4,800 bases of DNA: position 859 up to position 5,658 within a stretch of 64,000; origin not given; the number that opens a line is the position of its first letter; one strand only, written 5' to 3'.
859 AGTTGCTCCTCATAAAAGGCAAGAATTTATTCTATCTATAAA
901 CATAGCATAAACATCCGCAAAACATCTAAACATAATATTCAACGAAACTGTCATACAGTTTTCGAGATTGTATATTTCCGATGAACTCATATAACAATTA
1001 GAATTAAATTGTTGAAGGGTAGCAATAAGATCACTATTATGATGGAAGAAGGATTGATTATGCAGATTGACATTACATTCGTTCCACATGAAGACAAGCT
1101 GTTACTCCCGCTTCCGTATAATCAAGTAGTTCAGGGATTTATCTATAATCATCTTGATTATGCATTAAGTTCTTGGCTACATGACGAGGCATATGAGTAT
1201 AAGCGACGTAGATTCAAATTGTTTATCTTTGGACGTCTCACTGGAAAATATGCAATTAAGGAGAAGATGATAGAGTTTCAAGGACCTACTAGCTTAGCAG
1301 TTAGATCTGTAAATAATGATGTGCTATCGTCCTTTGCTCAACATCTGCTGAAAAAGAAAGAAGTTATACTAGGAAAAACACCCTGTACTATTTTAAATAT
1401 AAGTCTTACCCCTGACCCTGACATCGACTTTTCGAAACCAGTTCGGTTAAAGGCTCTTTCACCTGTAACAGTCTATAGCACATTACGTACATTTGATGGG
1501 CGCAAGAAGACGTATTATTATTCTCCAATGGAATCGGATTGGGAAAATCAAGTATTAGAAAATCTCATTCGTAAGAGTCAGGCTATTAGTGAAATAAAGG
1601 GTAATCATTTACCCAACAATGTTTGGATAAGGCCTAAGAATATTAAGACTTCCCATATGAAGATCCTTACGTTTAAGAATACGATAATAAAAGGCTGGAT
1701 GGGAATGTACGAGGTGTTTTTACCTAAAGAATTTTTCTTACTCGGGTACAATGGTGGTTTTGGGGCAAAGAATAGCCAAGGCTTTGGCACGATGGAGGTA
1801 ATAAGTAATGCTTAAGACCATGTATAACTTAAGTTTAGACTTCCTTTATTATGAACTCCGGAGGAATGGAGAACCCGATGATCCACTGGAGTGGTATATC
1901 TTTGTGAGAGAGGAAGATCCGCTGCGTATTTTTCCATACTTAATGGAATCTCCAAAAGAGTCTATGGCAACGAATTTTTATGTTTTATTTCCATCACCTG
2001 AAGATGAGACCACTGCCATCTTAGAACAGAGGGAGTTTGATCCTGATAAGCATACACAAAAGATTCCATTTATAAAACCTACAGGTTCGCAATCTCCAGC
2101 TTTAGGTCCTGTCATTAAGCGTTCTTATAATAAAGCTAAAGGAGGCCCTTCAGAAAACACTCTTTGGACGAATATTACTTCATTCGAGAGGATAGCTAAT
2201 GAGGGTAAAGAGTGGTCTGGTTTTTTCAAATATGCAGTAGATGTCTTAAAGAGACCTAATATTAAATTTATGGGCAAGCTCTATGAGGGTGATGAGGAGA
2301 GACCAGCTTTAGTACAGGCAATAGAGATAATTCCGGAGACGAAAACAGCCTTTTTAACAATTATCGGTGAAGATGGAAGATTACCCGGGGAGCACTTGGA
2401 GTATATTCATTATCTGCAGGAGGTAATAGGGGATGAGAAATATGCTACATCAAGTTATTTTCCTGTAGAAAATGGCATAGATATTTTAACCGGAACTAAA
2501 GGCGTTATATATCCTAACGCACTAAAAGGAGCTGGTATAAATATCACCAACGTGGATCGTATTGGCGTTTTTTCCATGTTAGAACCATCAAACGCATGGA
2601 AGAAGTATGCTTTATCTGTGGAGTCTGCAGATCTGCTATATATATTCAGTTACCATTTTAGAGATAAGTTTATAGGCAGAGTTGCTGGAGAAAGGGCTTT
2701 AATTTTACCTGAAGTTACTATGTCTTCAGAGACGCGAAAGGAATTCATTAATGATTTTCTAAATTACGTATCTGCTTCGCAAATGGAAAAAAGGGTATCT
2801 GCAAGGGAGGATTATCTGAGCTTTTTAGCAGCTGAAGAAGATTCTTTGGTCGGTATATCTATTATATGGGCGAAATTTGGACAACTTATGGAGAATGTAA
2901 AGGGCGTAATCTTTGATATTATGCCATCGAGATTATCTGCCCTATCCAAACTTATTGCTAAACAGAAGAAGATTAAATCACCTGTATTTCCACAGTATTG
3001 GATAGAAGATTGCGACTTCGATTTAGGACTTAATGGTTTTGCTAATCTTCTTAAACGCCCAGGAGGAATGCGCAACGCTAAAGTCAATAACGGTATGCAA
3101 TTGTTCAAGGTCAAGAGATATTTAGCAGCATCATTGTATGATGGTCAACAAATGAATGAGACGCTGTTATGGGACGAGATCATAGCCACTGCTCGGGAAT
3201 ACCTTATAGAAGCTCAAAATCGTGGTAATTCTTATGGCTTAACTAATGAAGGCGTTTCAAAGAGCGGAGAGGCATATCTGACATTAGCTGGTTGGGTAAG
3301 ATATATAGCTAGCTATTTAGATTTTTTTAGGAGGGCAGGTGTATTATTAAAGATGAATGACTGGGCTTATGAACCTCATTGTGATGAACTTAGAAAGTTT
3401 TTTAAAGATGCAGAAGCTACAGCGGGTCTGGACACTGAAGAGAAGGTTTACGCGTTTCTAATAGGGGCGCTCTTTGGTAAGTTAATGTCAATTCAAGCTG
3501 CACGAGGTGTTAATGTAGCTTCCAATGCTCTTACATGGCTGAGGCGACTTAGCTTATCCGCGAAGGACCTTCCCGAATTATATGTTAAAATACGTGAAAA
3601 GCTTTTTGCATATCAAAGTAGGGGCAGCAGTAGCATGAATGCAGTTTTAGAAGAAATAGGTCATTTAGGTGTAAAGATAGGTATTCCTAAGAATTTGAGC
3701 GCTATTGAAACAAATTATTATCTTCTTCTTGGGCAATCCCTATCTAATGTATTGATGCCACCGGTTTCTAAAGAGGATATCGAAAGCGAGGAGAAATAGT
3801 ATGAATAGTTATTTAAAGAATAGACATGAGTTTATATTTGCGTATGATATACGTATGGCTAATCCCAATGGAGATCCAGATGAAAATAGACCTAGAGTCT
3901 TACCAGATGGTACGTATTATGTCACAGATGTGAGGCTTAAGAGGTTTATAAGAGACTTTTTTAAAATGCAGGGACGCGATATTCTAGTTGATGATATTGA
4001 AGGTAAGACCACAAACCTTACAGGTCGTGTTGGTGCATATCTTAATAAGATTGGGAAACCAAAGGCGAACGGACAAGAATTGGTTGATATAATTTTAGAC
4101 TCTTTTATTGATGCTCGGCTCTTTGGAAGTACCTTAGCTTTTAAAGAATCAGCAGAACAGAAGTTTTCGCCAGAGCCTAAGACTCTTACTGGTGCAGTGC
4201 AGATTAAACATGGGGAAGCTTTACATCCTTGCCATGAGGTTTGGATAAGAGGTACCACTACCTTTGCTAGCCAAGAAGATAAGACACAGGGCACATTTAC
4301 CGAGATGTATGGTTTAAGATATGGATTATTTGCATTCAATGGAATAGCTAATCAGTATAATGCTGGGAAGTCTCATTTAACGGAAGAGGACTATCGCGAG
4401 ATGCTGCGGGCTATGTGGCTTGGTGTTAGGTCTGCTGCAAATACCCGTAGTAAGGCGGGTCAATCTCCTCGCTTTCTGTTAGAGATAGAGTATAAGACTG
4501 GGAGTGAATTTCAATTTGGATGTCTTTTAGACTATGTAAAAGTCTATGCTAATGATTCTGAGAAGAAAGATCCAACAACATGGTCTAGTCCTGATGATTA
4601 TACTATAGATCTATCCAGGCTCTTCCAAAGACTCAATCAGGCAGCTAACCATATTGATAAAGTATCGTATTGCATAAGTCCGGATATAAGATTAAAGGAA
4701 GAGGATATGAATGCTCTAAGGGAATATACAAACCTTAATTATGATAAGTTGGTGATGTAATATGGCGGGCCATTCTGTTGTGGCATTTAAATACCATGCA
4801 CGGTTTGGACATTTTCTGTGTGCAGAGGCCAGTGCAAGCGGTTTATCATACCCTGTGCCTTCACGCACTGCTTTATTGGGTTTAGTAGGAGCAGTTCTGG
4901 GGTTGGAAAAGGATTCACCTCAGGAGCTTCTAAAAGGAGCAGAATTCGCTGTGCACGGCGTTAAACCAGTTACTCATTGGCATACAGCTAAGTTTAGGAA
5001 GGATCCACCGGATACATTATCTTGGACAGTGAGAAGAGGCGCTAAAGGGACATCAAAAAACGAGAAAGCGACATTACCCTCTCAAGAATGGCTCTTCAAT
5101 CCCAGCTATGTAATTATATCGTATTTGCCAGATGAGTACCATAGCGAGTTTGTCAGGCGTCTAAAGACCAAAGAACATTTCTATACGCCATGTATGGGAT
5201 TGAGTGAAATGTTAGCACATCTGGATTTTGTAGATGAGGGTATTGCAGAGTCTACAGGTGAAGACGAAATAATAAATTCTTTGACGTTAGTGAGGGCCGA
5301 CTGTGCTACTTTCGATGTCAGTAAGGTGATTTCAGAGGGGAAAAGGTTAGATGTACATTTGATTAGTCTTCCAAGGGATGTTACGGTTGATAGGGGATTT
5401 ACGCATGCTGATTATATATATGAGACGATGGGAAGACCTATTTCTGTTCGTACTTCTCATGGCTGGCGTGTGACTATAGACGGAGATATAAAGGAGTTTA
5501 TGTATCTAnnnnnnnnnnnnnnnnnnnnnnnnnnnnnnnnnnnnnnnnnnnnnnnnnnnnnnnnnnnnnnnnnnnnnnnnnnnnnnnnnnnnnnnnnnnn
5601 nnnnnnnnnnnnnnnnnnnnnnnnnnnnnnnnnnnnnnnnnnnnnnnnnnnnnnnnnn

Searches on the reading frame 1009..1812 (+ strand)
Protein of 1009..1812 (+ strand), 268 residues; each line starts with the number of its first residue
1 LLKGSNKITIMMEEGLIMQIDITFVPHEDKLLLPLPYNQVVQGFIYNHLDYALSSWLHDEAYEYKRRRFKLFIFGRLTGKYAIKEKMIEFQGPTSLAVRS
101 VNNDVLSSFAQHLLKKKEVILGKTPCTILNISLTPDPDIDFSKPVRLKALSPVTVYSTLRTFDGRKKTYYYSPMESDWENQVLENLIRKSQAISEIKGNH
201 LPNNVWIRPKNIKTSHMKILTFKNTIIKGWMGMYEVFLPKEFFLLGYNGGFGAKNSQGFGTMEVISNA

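Call 35: search_protein_families(library=pfam, proteins=[window:1009-1812:+], max_evalue=0.00001)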
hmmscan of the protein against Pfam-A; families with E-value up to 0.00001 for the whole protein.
window:1009-1812:+ (268 aa): 1 family
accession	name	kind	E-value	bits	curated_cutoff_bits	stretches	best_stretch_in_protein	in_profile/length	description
PF01881.21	Cas_Cas6_C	-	6.3e-29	101.8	23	1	143-264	8-125/125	CRISPR associated protein Cas6, C-terminal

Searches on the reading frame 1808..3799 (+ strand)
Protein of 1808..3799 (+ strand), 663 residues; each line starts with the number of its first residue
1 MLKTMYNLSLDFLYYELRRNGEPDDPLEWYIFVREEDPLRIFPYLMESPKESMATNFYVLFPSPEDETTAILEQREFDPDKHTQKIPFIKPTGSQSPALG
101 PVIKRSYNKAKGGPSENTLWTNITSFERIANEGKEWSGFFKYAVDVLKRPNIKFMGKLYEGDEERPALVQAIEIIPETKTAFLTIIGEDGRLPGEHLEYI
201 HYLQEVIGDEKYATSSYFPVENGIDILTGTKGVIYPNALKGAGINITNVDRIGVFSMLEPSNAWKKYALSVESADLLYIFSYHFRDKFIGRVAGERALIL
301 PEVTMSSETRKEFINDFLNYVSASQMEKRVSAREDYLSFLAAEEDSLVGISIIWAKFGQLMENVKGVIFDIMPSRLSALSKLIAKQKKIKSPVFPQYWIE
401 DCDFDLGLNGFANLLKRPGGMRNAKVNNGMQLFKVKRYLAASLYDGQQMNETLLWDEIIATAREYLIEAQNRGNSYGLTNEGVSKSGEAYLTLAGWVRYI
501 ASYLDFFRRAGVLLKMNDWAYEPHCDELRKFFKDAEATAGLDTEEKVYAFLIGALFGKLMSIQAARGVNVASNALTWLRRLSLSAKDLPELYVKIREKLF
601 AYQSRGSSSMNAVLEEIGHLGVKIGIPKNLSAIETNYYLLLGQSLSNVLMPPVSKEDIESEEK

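Call 35: search_protein_families(library=pfam, proteins=[window:1808-3796:+], max_evalue=0.00001)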
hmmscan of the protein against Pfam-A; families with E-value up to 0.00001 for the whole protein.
window:1808-3796:+ (663 aa): 1 family
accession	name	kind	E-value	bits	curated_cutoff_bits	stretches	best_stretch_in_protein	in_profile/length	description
PF09484.15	Cas_TM1802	-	1.4e-27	97.2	25.1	1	142-645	123-601/602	CRISPR-associated protein TM1802 (cas_TM1802)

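Call 46: find_encoding_contigs(protein=window:1808-3799:+, flank=10000, max_places=1)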
Protein window:1808-3799:+ (663 aa): 5 contigs read that carry it; 1 place shown.
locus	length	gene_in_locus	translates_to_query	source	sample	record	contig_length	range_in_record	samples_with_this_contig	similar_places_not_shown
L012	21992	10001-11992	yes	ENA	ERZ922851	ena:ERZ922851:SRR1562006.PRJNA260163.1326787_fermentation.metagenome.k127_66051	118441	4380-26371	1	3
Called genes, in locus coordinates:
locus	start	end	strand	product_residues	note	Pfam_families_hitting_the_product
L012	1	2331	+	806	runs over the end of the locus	PF01588:tRNA_bind, PF03483:B3_4, PF03484:B5, PF17759:tRNA_synthFbeta, PF03147:FDX-ACB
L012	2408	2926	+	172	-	PF02674:Colicin_V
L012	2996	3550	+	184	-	PF20600:ExoX-like_C (weak)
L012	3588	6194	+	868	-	PF01136:Peptidase_U32, PF12392:DUF3656, PF01136:Peptidase_U32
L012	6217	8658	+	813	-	PF05192:MutS_III (weak), PF00488:MutS_V, PF20297:MSSS, PF01713:Smr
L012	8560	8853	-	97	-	-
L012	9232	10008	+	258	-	PF01881:Cas_Cas6_C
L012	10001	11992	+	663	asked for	PF09484:Cas_TM1802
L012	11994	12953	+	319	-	PF05107:Cas_Cas7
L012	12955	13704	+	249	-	PF09704:Cas_Cas5d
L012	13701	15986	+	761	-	PF00270:DEAD, PF04851:ResIII, PF00271:Helicase_C, PF22590:Cas3-like_C_2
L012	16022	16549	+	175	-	PF01930:Cas_Cas4, PF12705:PDDEXK_1 (weak)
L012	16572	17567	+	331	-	PF01867:Cas_Cas1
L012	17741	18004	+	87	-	PF09827:CRISPR_Cas2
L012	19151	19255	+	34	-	-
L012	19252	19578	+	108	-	-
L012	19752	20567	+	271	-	PF00318:Ribosomal_S2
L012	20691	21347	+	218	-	PF00889:EF_TS, PF25025:EF-Ts_N (weak)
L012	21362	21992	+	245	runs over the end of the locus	PF00696:AA_kinase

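Call 47: search_protein_families(library=pfam, proteins=[L012:2996-3547:+], max_evalue=10)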
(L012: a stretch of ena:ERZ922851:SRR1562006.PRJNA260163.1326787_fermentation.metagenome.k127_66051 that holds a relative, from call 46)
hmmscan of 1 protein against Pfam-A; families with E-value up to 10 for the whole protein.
L012:2996-3547:+ (184 aa): 2 families
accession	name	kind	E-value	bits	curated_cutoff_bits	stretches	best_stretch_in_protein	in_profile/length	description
PF20600.3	ExoX-like_C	-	3.7e-06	26.6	26.5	1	136-163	1-28/30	Exodeoxyribonuclease X-like C-terminal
PF14433.11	SUKH-3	-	0.18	12.4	23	1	81-150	75-144/146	SUKH-3 immunity protein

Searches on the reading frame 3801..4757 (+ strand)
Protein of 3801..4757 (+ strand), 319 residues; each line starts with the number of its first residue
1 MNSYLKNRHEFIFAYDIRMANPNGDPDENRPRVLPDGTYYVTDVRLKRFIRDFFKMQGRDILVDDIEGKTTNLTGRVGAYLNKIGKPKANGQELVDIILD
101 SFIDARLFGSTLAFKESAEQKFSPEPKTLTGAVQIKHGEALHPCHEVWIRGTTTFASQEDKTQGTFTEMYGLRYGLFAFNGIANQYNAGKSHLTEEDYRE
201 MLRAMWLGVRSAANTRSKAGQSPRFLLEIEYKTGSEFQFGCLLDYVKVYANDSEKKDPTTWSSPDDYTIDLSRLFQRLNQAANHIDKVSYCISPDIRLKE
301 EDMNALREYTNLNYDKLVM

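Call 35: search_protein_families(library=pfam, proteins=[window:3801-4757:+], max_evalue=0.00001)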
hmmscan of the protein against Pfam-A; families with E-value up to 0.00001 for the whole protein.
window:3801-4757:+ (319 aa): 1 family
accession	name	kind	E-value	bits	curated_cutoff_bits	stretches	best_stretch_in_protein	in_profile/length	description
PF05107.17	Cas_Cas7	-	3.3e-49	168.2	33.2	1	7-271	1-248/249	CRISPR-associated protein Cas7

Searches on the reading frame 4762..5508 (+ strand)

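Call 35: search_protein_families(library=pfam, proteins=[window:4762-5508:+], max_evalue=0.00001)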
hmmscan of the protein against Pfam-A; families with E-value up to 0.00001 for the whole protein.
window:4762-5508:+ (249 aa): 1 family
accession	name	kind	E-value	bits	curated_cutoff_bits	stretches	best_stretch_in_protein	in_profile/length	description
PF09704.15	Cas_Cas5d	-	6.8e-09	36.4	23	1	27-171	22-168/217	CRISPR-associated protein (Cas_Cas5)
